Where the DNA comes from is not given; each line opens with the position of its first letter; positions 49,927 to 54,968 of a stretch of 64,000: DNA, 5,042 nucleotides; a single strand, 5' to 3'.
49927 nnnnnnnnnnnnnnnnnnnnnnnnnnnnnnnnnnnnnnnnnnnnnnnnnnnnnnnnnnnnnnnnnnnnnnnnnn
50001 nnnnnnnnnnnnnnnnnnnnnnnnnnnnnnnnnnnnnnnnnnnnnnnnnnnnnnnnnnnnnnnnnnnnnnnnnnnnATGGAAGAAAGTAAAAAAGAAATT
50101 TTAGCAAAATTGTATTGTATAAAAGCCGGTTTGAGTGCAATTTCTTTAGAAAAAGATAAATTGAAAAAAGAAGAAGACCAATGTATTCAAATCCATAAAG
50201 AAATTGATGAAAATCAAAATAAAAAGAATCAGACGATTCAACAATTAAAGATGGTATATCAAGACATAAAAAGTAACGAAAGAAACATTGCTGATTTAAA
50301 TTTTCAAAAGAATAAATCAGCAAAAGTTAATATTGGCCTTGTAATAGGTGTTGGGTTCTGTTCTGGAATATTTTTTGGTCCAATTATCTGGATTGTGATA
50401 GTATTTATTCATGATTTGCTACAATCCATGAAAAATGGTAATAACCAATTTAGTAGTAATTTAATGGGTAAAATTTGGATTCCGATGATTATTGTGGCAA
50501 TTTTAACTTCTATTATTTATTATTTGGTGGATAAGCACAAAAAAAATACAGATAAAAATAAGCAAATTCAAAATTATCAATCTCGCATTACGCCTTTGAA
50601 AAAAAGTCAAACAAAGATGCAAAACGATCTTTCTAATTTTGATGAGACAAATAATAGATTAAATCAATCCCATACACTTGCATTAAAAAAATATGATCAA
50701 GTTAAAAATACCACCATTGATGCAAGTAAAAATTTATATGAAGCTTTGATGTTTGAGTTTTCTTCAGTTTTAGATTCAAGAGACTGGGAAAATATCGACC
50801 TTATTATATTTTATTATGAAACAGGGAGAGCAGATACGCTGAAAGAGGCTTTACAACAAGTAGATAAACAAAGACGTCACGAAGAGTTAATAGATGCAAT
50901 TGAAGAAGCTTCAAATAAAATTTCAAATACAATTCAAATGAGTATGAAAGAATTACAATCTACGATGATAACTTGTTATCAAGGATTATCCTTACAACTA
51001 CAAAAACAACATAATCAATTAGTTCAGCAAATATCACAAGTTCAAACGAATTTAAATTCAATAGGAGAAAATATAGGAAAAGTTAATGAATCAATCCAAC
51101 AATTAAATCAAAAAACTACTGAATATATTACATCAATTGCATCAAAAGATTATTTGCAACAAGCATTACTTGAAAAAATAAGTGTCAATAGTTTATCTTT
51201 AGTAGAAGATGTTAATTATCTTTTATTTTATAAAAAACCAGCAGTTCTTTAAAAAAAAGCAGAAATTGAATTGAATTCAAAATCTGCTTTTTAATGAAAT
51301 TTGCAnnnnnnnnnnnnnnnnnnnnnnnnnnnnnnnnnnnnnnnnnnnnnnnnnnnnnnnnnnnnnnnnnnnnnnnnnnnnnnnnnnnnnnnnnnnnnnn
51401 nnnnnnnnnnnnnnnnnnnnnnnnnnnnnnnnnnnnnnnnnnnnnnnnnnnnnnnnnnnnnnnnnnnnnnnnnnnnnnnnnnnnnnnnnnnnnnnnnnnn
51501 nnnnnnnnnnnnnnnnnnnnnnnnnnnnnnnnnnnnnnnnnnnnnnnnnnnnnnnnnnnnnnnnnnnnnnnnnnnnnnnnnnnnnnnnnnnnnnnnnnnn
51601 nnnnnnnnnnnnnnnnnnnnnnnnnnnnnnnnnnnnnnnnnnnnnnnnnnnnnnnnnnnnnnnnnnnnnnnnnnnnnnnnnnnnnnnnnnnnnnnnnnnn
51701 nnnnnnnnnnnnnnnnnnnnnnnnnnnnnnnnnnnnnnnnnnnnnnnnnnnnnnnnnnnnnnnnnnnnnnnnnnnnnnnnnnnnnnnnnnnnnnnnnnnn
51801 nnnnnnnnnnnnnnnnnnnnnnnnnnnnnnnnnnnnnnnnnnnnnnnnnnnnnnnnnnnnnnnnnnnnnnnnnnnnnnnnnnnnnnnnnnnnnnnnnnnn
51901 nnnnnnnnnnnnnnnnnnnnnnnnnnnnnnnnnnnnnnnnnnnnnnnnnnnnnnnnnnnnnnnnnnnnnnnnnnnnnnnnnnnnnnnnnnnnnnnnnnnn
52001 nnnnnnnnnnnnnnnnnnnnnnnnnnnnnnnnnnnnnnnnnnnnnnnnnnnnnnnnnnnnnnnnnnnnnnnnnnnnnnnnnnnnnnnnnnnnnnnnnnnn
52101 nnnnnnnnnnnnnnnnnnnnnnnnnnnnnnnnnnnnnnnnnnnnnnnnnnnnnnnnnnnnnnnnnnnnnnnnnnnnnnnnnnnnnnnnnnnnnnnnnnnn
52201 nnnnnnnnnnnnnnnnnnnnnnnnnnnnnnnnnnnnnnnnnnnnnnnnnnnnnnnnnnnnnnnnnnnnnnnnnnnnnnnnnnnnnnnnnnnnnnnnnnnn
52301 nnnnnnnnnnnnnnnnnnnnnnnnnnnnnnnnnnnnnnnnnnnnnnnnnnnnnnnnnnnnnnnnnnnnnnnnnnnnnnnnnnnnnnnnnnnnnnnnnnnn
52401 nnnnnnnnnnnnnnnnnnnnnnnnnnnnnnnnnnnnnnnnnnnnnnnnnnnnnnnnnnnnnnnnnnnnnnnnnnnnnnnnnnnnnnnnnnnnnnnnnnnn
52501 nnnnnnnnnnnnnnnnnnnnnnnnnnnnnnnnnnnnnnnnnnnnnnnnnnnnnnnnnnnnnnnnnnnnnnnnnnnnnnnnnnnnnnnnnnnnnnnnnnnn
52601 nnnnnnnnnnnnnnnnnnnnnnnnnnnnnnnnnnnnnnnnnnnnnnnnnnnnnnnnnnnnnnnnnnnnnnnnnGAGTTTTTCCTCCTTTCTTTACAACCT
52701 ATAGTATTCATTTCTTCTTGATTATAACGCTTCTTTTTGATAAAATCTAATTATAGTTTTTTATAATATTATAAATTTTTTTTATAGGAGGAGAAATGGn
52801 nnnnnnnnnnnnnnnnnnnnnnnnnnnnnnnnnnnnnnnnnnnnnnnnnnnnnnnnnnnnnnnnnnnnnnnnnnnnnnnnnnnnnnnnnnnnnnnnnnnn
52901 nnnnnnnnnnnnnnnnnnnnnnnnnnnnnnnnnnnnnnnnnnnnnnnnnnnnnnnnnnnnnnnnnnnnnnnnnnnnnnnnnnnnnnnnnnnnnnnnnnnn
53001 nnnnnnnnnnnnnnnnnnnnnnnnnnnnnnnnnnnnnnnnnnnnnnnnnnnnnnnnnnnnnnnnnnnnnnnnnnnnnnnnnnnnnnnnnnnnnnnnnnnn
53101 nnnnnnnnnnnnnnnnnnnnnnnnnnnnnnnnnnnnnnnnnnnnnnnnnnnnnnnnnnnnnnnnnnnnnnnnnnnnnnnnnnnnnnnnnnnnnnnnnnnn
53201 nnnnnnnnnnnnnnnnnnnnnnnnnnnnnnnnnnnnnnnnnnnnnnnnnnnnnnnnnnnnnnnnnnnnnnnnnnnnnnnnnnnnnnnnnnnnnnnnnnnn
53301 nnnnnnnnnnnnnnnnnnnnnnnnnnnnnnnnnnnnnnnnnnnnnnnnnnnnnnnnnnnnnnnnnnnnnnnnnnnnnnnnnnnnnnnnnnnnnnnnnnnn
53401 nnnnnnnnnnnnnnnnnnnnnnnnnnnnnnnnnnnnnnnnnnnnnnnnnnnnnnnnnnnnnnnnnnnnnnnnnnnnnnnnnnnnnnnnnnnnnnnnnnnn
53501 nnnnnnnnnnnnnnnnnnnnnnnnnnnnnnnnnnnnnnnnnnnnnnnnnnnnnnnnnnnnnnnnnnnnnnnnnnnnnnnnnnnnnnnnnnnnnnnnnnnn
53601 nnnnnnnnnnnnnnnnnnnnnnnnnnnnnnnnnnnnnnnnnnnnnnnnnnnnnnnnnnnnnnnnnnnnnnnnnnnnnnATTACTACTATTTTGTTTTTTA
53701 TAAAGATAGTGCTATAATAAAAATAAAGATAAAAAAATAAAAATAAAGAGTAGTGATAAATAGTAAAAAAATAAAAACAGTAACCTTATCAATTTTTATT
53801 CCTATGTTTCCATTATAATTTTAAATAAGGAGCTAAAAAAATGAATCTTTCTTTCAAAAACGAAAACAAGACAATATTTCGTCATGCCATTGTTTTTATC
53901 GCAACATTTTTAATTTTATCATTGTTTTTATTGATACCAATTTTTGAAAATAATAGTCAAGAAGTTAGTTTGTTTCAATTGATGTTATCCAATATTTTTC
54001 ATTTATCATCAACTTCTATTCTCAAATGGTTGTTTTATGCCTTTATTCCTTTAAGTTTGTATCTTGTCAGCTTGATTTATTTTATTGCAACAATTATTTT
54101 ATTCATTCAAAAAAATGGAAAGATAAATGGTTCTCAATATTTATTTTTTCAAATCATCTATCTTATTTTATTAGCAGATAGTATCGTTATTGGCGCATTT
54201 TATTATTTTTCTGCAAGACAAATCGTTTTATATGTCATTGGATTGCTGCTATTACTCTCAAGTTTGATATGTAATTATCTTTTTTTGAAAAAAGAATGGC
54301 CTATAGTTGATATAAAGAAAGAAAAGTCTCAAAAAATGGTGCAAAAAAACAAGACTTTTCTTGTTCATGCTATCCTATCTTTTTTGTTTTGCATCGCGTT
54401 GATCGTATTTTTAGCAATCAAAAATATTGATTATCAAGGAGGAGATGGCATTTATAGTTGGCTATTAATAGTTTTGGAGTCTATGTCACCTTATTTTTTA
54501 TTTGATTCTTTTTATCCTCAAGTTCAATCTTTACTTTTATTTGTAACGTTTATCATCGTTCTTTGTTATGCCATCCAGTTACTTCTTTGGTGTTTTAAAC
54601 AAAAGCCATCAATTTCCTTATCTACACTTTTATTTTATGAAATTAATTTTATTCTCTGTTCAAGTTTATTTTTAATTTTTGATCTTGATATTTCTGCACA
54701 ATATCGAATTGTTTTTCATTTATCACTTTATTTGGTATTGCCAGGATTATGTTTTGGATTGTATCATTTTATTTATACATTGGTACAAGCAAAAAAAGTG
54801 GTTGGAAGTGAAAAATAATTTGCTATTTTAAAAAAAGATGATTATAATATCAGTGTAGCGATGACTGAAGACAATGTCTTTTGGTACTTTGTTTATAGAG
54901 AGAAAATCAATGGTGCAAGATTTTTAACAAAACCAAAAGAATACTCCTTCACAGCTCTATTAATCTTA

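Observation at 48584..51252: Two-gene module of unknown membrane proteins as the cargo of the putative phase switches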

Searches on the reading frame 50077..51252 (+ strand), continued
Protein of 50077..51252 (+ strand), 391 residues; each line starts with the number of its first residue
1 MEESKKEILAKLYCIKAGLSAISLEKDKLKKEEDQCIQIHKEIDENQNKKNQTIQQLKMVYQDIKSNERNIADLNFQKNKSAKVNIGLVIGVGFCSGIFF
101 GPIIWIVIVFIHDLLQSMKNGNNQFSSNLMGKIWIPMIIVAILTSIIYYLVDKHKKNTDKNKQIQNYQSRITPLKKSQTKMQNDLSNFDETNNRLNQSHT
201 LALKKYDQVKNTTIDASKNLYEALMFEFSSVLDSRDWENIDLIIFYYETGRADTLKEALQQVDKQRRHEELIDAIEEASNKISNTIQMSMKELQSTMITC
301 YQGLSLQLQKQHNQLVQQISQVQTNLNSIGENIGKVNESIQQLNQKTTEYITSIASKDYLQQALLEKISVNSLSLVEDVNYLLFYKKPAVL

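Call 93: search_protein_families(library=padloc, proteins=[L017:2116-3381:+, L024:1339-2622:-, L024:2815-4122:-, L024:5878-6519:+, L011:306-1286:-], max_evalue=0.00001)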
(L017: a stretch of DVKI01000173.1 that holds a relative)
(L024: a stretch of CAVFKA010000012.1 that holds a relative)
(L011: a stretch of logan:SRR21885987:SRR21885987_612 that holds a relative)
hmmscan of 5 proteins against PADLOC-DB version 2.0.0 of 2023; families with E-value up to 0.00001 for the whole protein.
L017:2116-3381:+ (422 aa): 15 families
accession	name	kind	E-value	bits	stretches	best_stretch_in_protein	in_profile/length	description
PDLC02335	AbiLi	-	2.3e-85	284.5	1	4-420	49-288/326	AbiLi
PDLC02980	AriA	-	8.5e-28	96.2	1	49-367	3-304/304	-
PDLC04426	PDC-M12A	-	4.7e-13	47.3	1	255-411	218-365/369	-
PDLC04176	HEC-01A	-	3.8e-12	44.2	1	44-414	22-366/371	-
PDLC04135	mad3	-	1.2e-10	39.5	1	48-366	25-327/374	mads_3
PDLC04178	HEC-01A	-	7.9e-10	36.3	0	273-383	239-348/399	-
PDLC04175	HEC-01A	-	8.9e-09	32.8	0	275-386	227-330/363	-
PDLC04180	HEC-01A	-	2.1e-08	31.8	0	299-387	255-342/382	-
PDLC04391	PDC-M07A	-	5.7e-08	30.2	1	47-379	23-360/412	-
PDLC04392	PDC-M07A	-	6e-08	30.2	0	232-367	214-352/432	-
PDLC04182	HEC-01A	-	1.5e-07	28.8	0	297-383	284-366/406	-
PDLC04393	PDC-M07A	-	5.7e-07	26.9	0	300-368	289-356/435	-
PDLC00289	PtuA1|PtuA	-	2.2e-06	25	0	121-383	60-307/404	AAA ATPase domain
PDLC04177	HEC-01A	-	5.9e-06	23.5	0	47-383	28-357/393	-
PDLC04570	PDC-M31A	-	8.2e-06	23.2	0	312-417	282-393/395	-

L024:1339-2622:- (428 aa): 7 families
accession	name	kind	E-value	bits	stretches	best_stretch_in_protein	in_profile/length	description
PDLC04790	PDC-S01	-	5.2e-63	211.2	1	9-426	10-417/422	-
PDLC04789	PDC-S01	-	1.7e-24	84.6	1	12-379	3-348/375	-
PDLC04787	PDC-S01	-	4.6e-18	63.3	1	10-390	11-379/412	-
PDLC04791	PDC-S01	-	4.4e-13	46.7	1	171-382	157-362/395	-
PDLC04788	PDC-S01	-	3.8e-11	40.6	1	81-375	89-386/448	-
PDLC04792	PDC-S01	-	7.4e-11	39.3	0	318-387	335-401/452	-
PDLC04786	PDC-S01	-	1.6e-09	35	1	63-385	74-400/439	-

L024:2815-4122:- (436 aa): 7 families
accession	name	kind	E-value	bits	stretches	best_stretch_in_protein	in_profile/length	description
PDLC04792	PDC-S01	-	1e-153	510.2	1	3-436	1-433/452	-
PDLC04786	PDC-S01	-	5.3e-94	313.5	1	4-435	3-431/439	-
PDLC04788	PDC-S01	-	2.4e-69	232.4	1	3-402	1-396/448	-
PDLC04787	PDC-S01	-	1.7e-23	81.1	1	11-419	19-390/412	-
PDLC04789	PDC-S01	-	9.4e-15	52.5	1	3-417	1-368/375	-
PDLC04790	PDC-S01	-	2.3e-14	50.9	1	3-432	11-416/422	-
PDLC04791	PDC-S01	-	9.5e-12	42.3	0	3-111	1-102/395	-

L024:5878-6519:+ (214 aa): 0 families

L011:306-1286:- (327 aa): 0 families

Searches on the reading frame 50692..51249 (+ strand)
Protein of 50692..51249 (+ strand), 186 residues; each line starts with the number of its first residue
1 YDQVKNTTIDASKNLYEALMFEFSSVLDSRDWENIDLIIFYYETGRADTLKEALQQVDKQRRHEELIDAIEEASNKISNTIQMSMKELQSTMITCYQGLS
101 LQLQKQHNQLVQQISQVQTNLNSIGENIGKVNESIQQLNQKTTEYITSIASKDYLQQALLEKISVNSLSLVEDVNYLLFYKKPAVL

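Call 53: search_solved_structures(query=A3, max_evalue=1, show_alignments=2)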
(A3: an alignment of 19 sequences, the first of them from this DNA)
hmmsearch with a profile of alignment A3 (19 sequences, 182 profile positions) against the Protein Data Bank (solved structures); distinct sequences matched with E-value up to 1: 83 (the best 60 are shown).
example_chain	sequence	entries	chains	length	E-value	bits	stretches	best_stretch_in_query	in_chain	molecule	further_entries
3s84_A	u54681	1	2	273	5.5e-07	32.7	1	75-146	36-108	Apolipoprotein A-IV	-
9hx4_F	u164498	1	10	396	0.00031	23.7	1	75-147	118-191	Apolipoprotein A-IV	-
7y9n_A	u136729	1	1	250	0.005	19.8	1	75-155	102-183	Spike protein S2',5HB-H2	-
8ims_B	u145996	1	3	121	0.0083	19.1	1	42-135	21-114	E3 ubiquitin-protein ligase TRAF7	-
8ro0_q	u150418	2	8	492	0.023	17.7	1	87-169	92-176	Pre-mRNA-processing factor 19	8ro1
9cfs_A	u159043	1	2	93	0.03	17.3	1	76-147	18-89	Long regulatory protein rop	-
7wxz_A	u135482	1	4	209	0.034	17.1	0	74-135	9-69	Spike protein S2'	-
1zva_A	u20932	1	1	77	0.062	16.3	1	76-142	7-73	E2 glycoprotein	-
2bez_C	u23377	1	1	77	0.064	16.2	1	73-135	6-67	Spike glycoprotein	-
3eyj_B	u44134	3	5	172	0.071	16.1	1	93-158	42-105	Hemagglutinin HA2 chain | Hemagglutinin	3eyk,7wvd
7uvj_A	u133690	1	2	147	0.076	16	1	74-175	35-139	Apolipoprotein E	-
8gv6_B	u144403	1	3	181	0.077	16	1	93-158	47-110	Hemagglutinin H14-HA2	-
6v48_B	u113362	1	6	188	0.08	15.9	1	93-158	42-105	Hemagglutinin HA2 chain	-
6nhr_B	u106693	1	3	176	0.082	15.9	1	92-159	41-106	Hemagglutinin HA2 chain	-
5zvm_A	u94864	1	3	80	0.086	15.8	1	72-135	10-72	Spike glycoprotein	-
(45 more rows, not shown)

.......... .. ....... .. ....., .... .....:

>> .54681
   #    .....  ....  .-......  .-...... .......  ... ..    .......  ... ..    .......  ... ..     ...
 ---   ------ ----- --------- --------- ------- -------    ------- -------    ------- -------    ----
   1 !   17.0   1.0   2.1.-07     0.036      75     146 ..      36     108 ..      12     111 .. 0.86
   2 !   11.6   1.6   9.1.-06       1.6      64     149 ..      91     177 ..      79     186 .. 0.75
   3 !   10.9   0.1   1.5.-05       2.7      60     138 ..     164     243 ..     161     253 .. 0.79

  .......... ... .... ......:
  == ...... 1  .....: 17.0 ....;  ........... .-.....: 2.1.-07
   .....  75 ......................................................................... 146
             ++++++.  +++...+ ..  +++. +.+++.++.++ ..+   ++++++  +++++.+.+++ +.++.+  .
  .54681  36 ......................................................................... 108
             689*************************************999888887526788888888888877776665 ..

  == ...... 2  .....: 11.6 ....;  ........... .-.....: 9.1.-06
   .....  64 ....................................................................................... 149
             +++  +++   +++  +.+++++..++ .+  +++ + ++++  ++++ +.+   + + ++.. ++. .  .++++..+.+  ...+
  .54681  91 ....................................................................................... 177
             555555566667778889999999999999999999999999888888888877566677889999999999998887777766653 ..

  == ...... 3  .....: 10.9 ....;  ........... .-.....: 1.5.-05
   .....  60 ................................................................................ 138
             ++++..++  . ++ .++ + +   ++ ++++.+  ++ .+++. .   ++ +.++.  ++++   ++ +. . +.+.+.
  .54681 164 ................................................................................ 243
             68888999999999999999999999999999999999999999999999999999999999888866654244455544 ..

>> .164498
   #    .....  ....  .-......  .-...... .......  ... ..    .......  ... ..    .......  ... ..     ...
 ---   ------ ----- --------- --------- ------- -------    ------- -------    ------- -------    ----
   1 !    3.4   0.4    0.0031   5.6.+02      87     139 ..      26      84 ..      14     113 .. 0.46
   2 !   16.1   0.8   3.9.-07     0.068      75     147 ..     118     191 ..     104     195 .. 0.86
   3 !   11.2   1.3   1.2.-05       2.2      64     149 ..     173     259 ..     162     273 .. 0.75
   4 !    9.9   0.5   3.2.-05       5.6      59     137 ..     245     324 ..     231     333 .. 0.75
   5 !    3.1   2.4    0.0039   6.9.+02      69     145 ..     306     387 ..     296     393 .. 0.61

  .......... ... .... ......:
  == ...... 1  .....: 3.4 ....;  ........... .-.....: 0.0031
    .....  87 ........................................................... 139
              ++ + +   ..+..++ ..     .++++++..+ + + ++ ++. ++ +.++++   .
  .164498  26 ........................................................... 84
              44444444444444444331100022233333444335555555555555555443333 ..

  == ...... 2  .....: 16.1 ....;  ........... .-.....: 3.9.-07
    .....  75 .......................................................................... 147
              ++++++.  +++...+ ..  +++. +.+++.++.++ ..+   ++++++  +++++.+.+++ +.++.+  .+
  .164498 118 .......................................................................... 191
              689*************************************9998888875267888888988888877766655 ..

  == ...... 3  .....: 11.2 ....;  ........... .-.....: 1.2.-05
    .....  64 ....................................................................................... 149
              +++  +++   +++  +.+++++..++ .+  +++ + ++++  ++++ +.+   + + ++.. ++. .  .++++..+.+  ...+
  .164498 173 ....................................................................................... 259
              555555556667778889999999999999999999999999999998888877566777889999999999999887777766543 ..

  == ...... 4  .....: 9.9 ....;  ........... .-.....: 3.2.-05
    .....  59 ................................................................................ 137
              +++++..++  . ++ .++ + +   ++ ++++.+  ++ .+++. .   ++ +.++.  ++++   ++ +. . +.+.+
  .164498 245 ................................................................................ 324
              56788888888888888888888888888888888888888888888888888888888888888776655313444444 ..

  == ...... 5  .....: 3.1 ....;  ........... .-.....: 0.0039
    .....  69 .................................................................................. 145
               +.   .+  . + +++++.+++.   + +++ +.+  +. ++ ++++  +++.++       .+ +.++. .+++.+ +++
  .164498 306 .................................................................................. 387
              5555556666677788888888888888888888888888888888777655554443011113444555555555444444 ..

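Call 54: search_protein_families(library=pfam, alignment_id=A3, max_evalue=0.05)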
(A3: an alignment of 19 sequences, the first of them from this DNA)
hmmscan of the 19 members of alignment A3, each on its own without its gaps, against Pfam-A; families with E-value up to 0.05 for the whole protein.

A. member 1, seq(186 aa): 17 families
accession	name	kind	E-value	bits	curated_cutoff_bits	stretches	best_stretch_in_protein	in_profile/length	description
PF15960.10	DUF4763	-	0.0014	18.4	30.1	1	83-142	77-136/236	Domain of unknown function (DUF4763)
PF22638.1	FlgK_D1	-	0.0021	18.1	28.6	1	67-166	23-123/233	Flagellar hook-associated protein FlgK helical domain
PF01442.23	Apolipoprotein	-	0.0024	18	90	1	46-151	5-106/190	Apolipoprotein A1/A4/E domain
PF04325.18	DUF465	-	0.004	17.6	25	0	60-88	5-33/48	Protein of unknown function (DUF465)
PF06705.16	SF-assemblin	-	0.004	17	30.6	1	44-147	33-131/247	SF-assemblin/beta giardin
PF20667.3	Sec10_N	-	0.0044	17.5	27.4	1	64-149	9-93/118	Exocyst complex component Sec10, N-terminal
PF13166.12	AAA_13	-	0.0045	16.2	36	1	48-148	286-391/713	AAA domain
PF07464.16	ApoLp-III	-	0.0082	16.7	36.3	1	102-152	26-77/146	Apolipophorin-III precursor (apoLp-III)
PF04700.17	Baculo_gp41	-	0.0095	16.2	23.7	1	68-178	52-164/185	Structural glycoprotein p40/gp41 conserved region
PF17675.6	APG6_N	-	0.01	16.7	45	0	48-162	26-117/132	Apg6 coiled-coil region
PF04108.17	ATG17_like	-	0.011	15.7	43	1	48-164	147-267/355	Autophagy protein ATG17-like domain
PF04344.18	CheZ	-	0.012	15.9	30.7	1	49-162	13-120/203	Chemotaxis phosphatase, CheZ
PF09669.15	Phage_pRha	-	0.014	16.4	29.9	0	103-147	10-47/91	Phage regulatory protein Rha (Phage_pRha)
PF06419.17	COG6_N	-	0.028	15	27.4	1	103-144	24-65/114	Conserved oligomeric complex COG6, N-terminal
PF15180.11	NPBW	-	0.036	14.3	27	0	41-107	28-92/118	Neuropeptides B and W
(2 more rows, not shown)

B. families by the number of members that match (of 19 scanned): 48 families (the first 25 are shown)
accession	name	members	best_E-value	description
PF13166.12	AAA_13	3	0.00019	AAA domain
PF16113.10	ECH_2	3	0.00021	Enoyl-CoA hydratase/isomerase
PF04513.17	Baculo_PEP_C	3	0.0003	Baculovirus polyhedron envelope protein, PEP, C terminus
PF07464.16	ApoLp-III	3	0.0082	Apolipophorin-III precursor (apoLp-III)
PF06705.16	SF-assemblin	2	6.1e-05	SF-assemblin/beta giardin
PF20667.3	Sec10_N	2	0.00016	Exocyst complex component Sec10, N-terminal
PF01442.23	Apolipoprotein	2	0.0011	Apolipoprotein A1/A4/E domain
PF06419.17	COG6_N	2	0.0088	Conserved oligomeric complex COG6, N-terminal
PF09602.15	PhaP_Bmeg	1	0.00023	Polyhydroxyalkanoic acid inclusion protein (PhaP_Bmeg)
PF15960.10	DUF4763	1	0.0014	Domain of unknown function (DUF4763)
PF22638.1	FlgK_D1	1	0.0021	Flagellar hook-associated protein FlgK helical domain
PF01267.22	F-actin_cap_A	1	0.0032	F-actin capping protein alpha subunit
PF04325.18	DUF465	1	0.004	Protein of unknown function (DUF465)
PF13320.12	GH123_cat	1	0.0055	Glycoside hydrolase 123, catalytic domain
PF14841.11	FliG_M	1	0.0056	FliG middle domain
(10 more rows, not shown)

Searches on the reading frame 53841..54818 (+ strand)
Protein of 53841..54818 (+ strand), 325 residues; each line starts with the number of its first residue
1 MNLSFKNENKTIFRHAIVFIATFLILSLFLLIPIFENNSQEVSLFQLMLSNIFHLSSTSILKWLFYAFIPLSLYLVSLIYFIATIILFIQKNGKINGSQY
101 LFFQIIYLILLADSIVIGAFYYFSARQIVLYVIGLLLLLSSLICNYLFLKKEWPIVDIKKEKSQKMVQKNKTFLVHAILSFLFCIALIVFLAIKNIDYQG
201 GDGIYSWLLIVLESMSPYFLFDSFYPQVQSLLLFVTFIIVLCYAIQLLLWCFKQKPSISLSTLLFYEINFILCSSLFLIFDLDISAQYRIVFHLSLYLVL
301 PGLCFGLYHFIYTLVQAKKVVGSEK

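Call 5: search_protein_families(library=pfam, proteins=[window:53841-54818:+], max_evalue=1)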
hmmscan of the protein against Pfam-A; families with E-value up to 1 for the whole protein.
window:53841-54818:+ (325 aa): 1 family
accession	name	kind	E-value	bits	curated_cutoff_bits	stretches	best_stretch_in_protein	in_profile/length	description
PF11124.14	Pho86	-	0.019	14.8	29.3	1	9-94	48-139/291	Inorganic phosphate transporter chaperone Pho86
